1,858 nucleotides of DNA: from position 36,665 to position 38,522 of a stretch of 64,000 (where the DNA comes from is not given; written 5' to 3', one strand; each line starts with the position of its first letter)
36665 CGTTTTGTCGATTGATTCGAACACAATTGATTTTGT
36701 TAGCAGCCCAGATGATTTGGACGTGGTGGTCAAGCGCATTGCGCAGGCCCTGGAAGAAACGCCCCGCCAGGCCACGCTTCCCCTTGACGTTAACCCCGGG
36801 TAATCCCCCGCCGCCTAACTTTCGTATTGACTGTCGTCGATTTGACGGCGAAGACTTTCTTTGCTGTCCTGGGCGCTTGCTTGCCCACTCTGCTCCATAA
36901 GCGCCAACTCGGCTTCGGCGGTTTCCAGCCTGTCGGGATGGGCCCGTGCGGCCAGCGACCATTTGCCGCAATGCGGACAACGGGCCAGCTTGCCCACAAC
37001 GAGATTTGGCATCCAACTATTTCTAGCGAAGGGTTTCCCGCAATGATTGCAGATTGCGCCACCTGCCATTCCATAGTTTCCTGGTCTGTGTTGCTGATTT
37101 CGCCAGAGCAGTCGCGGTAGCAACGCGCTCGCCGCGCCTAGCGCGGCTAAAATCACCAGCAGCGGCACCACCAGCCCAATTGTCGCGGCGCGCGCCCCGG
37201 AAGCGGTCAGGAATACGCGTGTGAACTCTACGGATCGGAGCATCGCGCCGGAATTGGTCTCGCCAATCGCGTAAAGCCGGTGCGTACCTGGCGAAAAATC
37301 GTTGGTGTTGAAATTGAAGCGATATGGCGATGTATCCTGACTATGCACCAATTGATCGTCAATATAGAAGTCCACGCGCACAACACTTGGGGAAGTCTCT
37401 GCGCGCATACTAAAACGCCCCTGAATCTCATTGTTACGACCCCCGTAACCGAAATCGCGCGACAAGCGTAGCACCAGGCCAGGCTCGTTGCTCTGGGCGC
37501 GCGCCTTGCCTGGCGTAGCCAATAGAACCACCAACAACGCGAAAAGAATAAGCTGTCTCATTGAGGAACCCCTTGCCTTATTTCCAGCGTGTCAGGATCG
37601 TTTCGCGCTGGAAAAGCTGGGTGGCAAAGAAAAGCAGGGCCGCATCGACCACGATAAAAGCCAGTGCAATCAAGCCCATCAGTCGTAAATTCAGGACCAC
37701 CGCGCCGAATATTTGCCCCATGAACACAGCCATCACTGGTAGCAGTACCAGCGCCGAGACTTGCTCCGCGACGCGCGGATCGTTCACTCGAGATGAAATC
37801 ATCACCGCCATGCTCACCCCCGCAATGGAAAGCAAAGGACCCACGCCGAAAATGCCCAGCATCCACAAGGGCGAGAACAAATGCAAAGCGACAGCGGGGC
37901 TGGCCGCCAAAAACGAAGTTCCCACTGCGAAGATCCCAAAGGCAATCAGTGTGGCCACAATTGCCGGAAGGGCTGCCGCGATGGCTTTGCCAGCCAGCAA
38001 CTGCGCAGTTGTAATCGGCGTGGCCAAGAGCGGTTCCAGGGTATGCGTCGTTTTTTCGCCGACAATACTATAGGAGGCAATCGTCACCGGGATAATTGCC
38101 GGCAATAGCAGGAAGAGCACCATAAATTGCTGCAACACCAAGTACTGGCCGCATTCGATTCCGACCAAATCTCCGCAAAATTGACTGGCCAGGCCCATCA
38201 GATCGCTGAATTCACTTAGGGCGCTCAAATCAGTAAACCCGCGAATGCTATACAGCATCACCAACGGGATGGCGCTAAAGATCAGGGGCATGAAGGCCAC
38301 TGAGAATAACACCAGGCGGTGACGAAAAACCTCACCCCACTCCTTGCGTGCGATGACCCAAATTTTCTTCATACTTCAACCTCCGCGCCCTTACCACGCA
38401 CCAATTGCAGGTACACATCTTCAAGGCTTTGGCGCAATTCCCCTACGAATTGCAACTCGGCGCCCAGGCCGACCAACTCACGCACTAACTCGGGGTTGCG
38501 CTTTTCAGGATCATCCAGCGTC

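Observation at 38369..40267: Unusual single-polypeptide fusion of a CPBP (CAAX/Abi) intramembrane protease with an ABC transporter ATPase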

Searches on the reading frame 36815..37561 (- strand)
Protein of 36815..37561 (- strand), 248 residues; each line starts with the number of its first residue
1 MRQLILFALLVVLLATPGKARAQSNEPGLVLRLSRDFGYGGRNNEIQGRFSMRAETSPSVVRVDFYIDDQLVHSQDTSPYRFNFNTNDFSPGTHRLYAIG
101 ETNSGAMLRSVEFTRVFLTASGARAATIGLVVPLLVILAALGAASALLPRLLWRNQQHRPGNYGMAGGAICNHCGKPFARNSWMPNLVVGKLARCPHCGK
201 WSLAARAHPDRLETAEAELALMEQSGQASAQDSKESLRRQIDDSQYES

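Call 3: search_protein_families(library=pfam, proteins=[window:36815-37561:-], max_evalue=0.01)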
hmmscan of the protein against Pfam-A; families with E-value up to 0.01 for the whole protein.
window:36815-37561:- (248 aa): 3 families
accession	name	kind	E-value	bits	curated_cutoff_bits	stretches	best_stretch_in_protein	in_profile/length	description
PF17957.7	Big_7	-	1.6e-08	35.5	24.1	1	51-98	23-70/70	Bacterial Ig domain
PF09788.14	Tmemb_55A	-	0.0021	17.7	30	1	169-209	151-186/248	Transmembrane protein 55A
PF13248.11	Zn_ribbon_3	-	0.0022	17.8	27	0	194-206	4-15/26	zinc-ribbon domain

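Call 4: search_protein_families(library=ncbifam, proteins=[window:36815-37561:-], max_evalue=0.01)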
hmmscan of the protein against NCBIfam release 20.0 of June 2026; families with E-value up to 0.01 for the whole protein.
window:36815-37561:- (248 aa): 0 families

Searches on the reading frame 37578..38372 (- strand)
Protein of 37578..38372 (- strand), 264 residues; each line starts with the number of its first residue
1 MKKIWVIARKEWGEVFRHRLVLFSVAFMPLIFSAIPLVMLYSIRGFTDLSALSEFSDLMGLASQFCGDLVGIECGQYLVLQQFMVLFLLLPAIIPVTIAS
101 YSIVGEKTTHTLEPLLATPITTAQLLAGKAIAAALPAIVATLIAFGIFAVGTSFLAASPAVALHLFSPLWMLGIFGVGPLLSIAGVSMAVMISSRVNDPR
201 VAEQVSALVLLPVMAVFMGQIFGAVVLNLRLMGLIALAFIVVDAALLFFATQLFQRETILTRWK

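Call 3: search_protein_families(library=pfam, proteins=[window:37578-38372:-], max_evalue=0.01)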
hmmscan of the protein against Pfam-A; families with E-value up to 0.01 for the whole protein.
window:37578-38372:- (264 aa): 4 families
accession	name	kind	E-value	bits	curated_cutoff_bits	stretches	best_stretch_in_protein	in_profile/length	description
PF12679.13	ABC2_membrane_2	-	2.5e-15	56.9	27.2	1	5-229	1-209/283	ABC-2 family transporter protein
PF12698.13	ABC2_membrane_3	-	5.9e-08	32.6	31.6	1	80-222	161-291/347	ABC-2 family transporter protein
PF12730.13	ABC2_membrane_4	-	3.9e-07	30.6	27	1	71-184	40-154/179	ABC-2 family transporter protein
PF01061.29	ABC2_membrane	-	7.2e-06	26.1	26.9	1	4-214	3-174/211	ABC-2 type transporter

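Call 4: search_protein_families(library=ncbifam, proteins=[window:37578-38372:-], max_evalue=0.01)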
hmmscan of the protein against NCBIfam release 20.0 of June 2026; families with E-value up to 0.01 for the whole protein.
window:37578-38372:- (264 aa): 3 families
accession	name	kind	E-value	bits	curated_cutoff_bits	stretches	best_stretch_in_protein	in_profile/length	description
TIGR03733.1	lanti_perm_MutG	subfamily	0.0017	17.8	117.2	1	80-172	45-137/248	lantibiotic immunity ABC transporter MutG family permease subunit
NF041647.1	ABC_perm_CPBP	equivalog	0.0024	16.7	435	0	2-40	3-39/636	ABC transporter permease subunit/CPBP intramembrane protease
TIGR03518.1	ABC_perm_GldF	equivalog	0.004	17.2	288.5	1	84-144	59-114/240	gliding motility-associated ABC transporter permease subunit GldF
